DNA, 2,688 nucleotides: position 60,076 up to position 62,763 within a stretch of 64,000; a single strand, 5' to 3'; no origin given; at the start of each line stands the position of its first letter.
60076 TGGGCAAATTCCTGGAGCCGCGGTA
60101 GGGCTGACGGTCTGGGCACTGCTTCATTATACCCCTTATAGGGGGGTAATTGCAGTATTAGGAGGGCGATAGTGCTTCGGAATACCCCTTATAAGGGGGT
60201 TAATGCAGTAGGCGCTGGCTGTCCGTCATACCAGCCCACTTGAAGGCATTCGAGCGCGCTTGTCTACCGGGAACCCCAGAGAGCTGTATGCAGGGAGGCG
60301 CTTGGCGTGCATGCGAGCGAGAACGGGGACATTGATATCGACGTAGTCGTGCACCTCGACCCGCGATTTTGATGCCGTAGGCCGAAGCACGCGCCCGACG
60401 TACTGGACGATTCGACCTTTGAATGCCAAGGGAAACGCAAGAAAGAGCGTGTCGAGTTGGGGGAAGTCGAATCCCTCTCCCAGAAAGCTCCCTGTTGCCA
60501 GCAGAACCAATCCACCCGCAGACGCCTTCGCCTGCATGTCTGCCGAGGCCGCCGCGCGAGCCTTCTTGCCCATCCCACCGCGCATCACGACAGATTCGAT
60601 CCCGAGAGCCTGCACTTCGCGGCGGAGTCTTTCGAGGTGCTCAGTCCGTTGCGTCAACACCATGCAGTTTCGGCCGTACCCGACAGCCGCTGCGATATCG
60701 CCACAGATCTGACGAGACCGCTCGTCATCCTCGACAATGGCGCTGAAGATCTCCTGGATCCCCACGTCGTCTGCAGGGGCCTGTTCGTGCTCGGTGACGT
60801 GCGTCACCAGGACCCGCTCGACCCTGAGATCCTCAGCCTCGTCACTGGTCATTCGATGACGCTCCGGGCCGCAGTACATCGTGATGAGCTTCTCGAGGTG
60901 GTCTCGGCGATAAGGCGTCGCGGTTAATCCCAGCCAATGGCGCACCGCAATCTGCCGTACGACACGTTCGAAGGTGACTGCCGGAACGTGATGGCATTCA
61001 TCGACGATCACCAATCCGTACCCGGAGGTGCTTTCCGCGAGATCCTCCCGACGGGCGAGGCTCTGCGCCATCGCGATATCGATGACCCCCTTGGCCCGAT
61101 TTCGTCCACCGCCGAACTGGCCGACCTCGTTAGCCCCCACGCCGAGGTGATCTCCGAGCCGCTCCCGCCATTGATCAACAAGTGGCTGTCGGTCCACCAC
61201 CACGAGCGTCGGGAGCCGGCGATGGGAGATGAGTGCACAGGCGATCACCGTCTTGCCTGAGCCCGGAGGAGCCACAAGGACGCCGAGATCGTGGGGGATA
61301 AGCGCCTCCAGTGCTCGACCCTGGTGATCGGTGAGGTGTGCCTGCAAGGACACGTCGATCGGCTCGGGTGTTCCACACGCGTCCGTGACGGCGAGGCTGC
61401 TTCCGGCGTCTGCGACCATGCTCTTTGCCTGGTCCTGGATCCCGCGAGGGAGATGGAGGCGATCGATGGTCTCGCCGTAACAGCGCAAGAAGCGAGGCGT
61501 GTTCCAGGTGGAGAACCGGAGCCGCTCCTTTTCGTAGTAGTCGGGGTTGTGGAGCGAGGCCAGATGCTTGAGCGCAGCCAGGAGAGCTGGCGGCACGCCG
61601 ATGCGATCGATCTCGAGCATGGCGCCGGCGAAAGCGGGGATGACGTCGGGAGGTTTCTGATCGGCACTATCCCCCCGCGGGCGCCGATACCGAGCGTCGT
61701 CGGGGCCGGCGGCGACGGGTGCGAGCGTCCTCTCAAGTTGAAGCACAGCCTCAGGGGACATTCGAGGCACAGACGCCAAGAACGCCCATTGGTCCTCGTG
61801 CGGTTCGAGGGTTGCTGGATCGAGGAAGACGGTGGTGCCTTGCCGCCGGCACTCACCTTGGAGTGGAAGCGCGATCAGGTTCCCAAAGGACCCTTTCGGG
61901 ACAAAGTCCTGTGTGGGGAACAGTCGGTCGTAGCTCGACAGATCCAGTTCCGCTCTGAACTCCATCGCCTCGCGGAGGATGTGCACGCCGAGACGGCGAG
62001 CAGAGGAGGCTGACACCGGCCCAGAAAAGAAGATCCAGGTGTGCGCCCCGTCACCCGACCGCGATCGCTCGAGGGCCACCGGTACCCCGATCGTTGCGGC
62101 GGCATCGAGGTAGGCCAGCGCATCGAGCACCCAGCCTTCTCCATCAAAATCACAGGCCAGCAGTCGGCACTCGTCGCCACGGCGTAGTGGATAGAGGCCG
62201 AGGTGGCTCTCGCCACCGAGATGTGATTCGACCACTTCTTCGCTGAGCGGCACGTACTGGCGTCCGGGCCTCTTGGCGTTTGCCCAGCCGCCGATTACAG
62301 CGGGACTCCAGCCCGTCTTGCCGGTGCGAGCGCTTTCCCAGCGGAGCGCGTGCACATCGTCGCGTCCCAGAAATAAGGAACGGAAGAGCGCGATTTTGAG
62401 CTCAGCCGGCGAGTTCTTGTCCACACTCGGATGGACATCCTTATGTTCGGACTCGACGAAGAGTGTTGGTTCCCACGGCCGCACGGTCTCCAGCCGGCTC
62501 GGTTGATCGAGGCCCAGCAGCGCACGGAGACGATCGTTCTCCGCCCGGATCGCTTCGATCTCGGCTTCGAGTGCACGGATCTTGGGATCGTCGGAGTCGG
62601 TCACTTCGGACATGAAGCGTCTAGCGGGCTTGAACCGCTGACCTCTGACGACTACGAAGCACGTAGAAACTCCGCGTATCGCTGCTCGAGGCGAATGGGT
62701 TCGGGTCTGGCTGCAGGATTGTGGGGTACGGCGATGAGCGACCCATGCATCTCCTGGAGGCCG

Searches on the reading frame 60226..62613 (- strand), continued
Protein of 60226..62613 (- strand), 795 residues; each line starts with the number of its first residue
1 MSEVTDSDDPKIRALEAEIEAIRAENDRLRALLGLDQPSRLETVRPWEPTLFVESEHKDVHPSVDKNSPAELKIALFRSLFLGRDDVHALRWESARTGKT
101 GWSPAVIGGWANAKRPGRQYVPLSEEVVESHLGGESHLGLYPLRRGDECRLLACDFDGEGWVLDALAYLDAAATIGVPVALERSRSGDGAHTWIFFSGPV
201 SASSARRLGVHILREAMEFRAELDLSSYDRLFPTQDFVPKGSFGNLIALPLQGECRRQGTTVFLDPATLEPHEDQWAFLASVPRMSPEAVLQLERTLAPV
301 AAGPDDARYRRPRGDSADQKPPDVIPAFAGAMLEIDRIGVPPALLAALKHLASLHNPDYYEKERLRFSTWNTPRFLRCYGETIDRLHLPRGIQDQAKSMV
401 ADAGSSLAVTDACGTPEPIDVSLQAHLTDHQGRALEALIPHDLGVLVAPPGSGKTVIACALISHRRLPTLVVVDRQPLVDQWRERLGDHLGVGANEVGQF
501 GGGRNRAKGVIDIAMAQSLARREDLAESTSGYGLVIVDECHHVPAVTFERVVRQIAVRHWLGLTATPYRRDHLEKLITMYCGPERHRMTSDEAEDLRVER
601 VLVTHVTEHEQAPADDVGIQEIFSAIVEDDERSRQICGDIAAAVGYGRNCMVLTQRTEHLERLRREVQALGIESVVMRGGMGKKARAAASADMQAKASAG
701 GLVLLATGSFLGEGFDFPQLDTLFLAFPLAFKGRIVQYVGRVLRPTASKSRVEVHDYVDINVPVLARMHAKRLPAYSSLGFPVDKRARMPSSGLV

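Call 67: predict_structure(alignment_id=A1)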
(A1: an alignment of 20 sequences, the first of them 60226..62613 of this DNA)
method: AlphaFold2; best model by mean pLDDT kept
length: 795 residues; sequences in the alignment: 20
mean_pLDDT: 67.1   pTM: 0.39
mean pLDDT of the five models: 67.1, 63.2, 60.0, 57.9, 54.4
residues with pLDDT >= 90: 30; 70-90: 367; 50-70: 255; < 50: 143
segments of 3 or more residues with pLDDT < 50: 1-6, 38-61, 219-226, 236-246, 299-321, 331-339, 341-343, 363-382, 567-570, 590-597, 613-616, 731-733, 785-795
pLDDT, mean of each block of 10 residues (from residue 1): 51 82 82 58 32 32 75 78 57 59 66 67 74 64 58 73 80 83 73 83 72 60 46 43 43 58 77 81 84 65 38 38 60 39 55 57 40 38 56 67 70 72 87 85 78 88 92 88 91 83 69 86 68 83 67 75 66 62 69 44 66 54 71 81 85 83 87 83 78 80 80 61 73 55 59 73 68 67 48 29
secondary structure, 60 per line:
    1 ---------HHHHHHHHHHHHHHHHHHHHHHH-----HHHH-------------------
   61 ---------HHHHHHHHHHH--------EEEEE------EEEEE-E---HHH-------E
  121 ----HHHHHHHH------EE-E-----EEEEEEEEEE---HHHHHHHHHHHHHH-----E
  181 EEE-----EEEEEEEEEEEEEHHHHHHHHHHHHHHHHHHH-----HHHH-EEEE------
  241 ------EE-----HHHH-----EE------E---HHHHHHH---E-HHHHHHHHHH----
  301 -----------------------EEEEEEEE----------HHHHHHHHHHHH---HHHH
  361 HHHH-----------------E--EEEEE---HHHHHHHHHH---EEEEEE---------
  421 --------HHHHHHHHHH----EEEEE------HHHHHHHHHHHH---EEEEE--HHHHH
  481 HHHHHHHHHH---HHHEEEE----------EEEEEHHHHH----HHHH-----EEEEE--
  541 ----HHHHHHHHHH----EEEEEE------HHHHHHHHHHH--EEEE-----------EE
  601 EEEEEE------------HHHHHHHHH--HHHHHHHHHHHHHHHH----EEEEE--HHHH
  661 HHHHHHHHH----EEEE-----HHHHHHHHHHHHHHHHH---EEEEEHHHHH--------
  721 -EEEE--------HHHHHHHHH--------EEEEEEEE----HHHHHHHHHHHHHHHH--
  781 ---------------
elements in order (helices of 4 or more, strands of 3 or more residues): H10-32 H38-41 H70-80 E89-93 E100-104 H125-132 E148-157 H161-174 E180-183 E189-201 H202-220 H226-229 E231-234 H254-257 H275-281 H287-296 E324-331 H342-353 H357-364 E385-389 H393-402 E406-411 H429-438 E443-447 H454-465 E469-473 H476-490 E497-500 E511-515 H516-520 H525-528 E534-538 H545-554 E559-564 H571-581 E584-587 E599-606 H619-627 H630-645 E650-654 H657-669 E674-677 H683-699 E703-707 H708-712 E722-725 H734-742 E751-758 H763-778

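Call 75: fold_search(model_id=the predicted structure, library=pdb)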
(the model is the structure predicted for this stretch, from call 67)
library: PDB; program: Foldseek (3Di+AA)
matches with E <= 10: 1554; with E <= 0.001: 793
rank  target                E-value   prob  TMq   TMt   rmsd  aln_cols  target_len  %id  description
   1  6p4o_C                1.6e-19  1.00  0.22  0.39  18.9       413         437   20  Complex of XPB helicase with Bax1 endonuclease from Sulfurisphaera tokodaii at 3.15 Angstroms resolution (released 2020-06-03)
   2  5tnu_A                1.6e-19  1.00  0.22  0.38  16.4       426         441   19  S. tokodaii XPB II crystal structure at 3.0 Angstrom resolution (released 2017-11-01)
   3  6p4w_A                2.0e-19  1.00  0.22  0.39  14.5       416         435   20  XPB helicase in a complex with truncated Bax1 from Sulfurisphaera tokodaii at 2.96 Angstrom resolution (released 2020-06-03)
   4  6p4o_E                1.3e-18  1.00  0.22  0.38  19.1       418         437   19  Complex of XPB helicase with Bax1 endonuclease from Sulfurisphaera tokodaii at 3.15 Angstroms resolution (released 2020-06-03)
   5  2fwr_A                1.6e-18  1.00  0.21  0.37  15.4       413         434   21  Structure of Archaeoglobus Fulgidis XPB (released 2006-04-18)
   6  8ebs_A                1.7e-18  1.00  0.21  0.27  14.9       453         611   17  Initial DNA-lesion (Cy5) binding by XPC and TFIIH (released 2023-04-19)
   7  6p66_C                1.9e-18  1.00  0.21  0.35  15.2       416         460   20  The crystal structure of the XPB complex with Bax1 from Archaeoglobus fulgidus at 3.0 Angstrom resolution (released 2020-06-17)
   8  6p4o_A                2.1e-18  1.00  0.22  0.38  18.8       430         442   20  Complex of XPB helicase with Bax1 endonuclease from Sulfurisphaera tokodaii at 3.15 Angstroms resolution (released 2020-06-03)
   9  7egb_6                3.7e-18  1.00  0.21  0.28  14.8       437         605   17  TFIID-based holo PIC on SCP promoter (released 2021-05-05)
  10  6p66_A                6.1e-18  1.00  0.21  0.36  15.0       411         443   21  The crystal structure of the XPB complex with Bax1 from Archaeoglobus fulgidus at 3.0 Angstrom resolution (released 2020-06-17)
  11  8ebv_A                4.7e-17  1.00  0.21  0.27  14.3       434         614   17  Initial DNA-lesion (AP) binding by XPC and TFIIH complex 1 (released 2023-04-19)
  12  6nmi_A                8.7e-17  1.00  0.22  0.26  15.8       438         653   18  Cryo-EM structure of the human TFIIH core complex (released 2019-03-13)
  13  2oca                  1.0e-16  1.00  0.23  0.34  19.3       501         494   17  The crystal structure of T4 UvsW (released 2007-10-16)
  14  9pd3_A                1.2e-16  1.00  0.21  0.26  14.8       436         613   17  NER dual incision complex - DuIS (released 2026-02-18)
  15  7o4i_7                1.9e-16  1.00  0.22  0.27  14.4       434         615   18  Yeast RNA polymerase II transcription pre-initiation complex with initial transcription bubble (released 2021-06-16)
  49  7nqe                  4.2e-12  1.00  0.22  0.71   5.1       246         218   23  Prim-Pol Domain of CRISPR-associated Prim-Pol (CAPP) from Marinitoga sp. 1137 with dGTP (released 2022-05-04)
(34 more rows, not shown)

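Call 82: find_related_loci(query=A1, collection=viral_contigs, flank=10000)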
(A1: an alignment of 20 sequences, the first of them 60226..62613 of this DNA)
Query A1 (795 aa) in viral_contigs; peptide patterns used: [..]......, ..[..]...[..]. (x = any residue, [..] = any of these).
600 stretches matched a pattern (row limit reached: there are more); 566 encode a relative of the query (tblastn E <= 1e-3); the best 80 are kept; 80 distinct loci.
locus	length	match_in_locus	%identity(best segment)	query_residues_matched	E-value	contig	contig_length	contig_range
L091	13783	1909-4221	39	19-783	3e-163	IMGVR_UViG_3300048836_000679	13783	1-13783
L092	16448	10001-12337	40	19-793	3e-160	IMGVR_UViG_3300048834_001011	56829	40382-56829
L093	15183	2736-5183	35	1-781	6e-161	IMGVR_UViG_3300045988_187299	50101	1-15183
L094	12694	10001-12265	36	57-781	1e-156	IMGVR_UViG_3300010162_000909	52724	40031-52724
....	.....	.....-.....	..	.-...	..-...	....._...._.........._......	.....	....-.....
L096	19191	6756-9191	35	6-783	5e-153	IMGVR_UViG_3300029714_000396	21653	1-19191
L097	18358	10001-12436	35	6-783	1e-150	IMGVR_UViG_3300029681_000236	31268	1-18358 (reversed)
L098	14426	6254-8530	36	64-783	3e-150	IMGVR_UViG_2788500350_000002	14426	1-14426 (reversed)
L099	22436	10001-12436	35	6-783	3e-149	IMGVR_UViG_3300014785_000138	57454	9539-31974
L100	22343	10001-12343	38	45-783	8e-162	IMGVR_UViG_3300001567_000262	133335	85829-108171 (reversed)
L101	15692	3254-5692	35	1-783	8e-147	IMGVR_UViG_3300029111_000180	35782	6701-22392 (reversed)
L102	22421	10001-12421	36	11-783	2e-146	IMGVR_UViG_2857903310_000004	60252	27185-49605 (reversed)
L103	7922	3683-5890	39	76-772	2e-146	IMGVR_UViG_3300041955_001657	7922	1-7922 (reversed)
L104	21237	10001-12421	35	11-783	6e-146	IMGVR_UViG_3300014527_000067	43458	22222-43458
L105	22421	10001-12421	35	11-783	3e-145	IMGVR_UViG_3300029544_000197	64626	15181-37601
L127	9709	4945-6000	32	418-783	1e-41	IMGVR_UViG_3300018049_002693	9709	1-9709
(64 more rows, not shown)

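Call 96: find_encoding_contigs(protein=P0005, flank=7000, max_places=2)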
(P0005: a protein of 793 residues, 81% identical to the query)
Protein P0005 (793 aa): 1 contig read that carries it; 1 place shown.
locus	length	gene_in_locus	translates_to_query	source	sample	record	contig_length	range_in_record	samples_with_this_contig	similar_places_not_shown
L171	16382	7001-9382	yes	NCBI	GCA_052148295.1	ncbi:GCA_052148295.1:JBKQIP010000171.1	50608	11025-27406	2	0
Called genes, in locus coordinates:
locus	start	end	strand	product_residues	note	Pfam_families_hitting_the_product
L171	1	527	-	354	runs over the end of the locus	PF00005:ABC_tran, PF13304:AAA_21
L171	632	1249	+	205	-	PF00440:TetR_N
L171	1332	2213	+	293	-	PF00480:ROK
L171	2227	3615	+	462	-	PF02056:Glyco_hydro_4, PF11975:Glyco_hydro_4C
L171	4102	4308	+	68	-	-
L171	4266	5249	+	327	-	PF00589:Phage_integrase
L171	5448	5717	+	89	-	PF13560:HTH_31, PF01381:HTH_3 (weak)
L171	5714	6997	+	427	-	PF13657:Couple_hipA, PF07804:HipA_C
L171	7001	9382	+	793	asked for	PF22548:AEP-TOTE, PF04851:ResIII, PF00270:DEAD, PF00271:Helicase_C (weak)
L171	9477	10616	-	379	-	PF01844:HNH (weak), PF13395:HNH_4 (weak)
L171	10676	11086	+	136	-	PF11969:DcpS_C (weak), PF01230:HIT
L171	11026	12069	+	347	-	PF13391:HNH_2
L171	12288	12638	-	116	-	-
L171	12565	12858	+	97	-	-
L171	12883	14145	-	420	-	PF13784:Fic_N, PF02661:Fic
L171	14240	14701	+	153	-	-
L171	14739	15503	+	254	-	-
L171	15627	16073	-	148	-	-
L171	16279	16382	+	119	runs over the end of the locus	PF04248:NTP_transf_9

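Call 97: find_encoding_contigs(protein=P0003, flank=7000, max_places=2)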
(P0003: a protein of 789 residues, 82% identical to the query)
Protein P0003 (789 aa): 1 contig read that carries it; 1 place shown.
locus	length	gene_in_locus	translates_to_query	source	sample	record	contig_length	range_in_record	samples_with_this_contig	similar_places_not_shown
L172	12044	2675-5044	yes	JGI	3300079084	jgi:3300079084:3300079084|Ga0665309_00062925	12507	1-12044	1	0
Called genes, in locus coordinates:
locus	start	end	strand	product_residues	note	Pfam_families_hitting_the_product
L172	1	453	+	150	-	?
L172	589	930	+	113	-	PF00589:Phage_integrase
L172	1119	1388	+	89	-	PF13560:HTH_31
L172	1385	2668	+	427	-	PF13657:Couple_hipA, PF07804:HipA_C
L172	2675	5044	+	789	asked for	PF22548:AEP-TOTE, PF00270:DEAD (weak), PF04851:ResIII, PF00271:Helicase_C (faint)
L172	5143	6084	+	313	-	-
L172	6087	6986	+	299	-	PF13391:HNH_2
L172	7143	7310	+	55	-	-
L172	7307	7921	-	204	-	PF01936:NYN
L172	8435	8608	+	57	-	-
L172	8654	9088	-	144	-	-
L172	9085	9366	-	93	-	-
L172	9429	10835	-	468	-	PF00890:FAD_binding_2 (weak), PF01262:AlaDh_PNT_C (faint), PF07992:Pyr_redox_2, PF12831:FAD_oxidored, PF13450:NAD_binding_8 (weak), PF13738:Pyr_redox_3, PF00070:Pyr_redox, PF02852:Pyr_redox_dim, +1 more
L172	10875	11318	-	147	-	PF00582:Usp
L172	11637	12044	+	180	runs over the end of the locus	PF00027:cNMP_binding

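Call 98: find_encoding_contigs(protein=P0006, flank=7000, max_places=2)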
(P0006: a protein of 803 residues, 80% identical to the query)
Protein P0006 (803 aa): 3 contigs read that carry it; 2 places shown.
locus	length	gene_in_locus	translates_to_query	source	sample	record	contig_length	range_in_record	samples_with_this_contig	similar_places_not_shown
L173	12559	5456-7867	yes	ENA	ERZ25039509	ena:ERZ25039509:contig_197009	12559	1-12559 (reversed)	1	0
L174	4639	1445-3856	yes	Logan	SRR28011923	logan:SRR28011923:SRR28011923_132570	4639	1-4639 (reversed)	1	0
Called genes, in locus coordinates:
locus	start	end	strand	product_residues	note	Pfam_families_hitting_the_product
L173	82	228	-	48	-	-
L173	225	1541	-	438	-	PF14690:Zn_ribbon_ISL3 (weak), PF01610:DDE_Tnp_ISL3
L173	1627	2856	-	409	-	PF14690:Zn_ribbon_ISL3 (weak), PF01610:DDE_Tnp_ISL3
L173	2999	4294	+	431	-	-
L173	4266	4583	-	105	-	-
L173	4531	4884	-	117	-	-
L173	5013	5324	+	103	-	PF01381:HTH_3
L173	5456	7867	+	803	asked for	PF22548:AEP-TOTE, PF00270:DEAD (weak), PF04851:ResIII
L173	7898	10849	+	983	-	PF00580:UvrD-helicase, PF13604:AAA_30 (faint), PF01443:Viral_helicase1 (faint), PF13245:AAA_19, PF13361:UvrD_C, PF13538:UvrD_C_2, PF00570:HRDC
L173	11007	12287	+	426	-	PF13784:Fic_N, PF02661:Fic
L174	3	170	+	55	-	?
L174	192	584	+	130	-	PF05973:Gp49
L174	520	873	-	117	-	-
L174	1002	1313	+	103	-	PF01381:HTH_3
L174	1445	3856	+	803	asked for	PF22548:AEP-TOTE, PF00270:DEAD (weak), PF04851:ResIII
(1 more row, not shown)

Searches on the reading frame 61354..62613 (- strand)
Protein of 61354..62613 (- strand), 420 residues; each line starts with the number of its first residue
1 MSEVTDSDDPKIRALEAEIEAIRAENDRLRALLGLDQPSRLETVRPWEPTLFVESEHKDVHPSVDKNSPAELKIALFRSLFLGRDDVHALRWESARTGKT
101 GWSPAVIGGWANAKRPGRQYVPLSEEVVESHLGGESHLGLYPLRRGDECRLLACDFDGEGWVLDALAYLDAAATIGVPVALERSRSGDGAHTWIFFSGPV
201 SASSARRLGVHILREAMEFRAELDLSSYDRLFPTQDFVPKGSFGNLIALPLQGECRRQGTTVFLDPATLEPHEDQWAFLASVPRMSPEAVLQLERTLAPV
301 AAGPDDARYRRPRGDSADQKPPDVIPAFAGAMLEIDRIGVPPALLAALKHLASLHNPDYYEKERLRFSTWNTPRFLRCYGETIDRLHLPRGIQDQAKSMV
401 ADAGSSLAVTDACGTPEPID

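Call 92: search_protein_representatives(protein=window:61354-62613:-)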
Query: 420 residues. Proteins with E-value up to 0.001 (for the whole library): 7492; up to 1e-10: 3473; up to 1e-30: 1048. The best 150 are listed.
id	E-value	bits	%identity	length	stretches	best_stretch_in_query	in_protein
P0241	1.9e-142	491.3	64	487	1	14-368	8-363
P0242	7.2e-133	459.7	56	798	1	9-409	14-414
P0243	4.6e-125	434.0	52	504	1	11-420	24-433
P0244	1.7e-118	412.4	65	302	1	108-399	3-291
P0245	7.3e-117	407.0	60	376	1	12-347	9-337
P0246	7.6e-117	407.0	51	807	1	16-420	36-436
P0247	4.6e-115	401.1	50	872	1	12-420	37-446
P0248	5.5e-115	400.8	50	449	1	14-412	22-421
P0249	3.7e-114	398.1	62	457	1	10-303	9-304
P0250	4.3e-112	391.3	52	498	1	9-419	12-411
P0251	2.4e-109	382.3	46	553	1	11-419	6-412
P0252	1.4e-106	373.2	55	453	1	71-420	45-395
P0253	2.3e-105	369.1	49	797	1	12-411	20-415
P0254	5.0e-103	361.4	48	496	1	14-412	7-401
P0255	2.7e-102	359.0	55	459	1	17-326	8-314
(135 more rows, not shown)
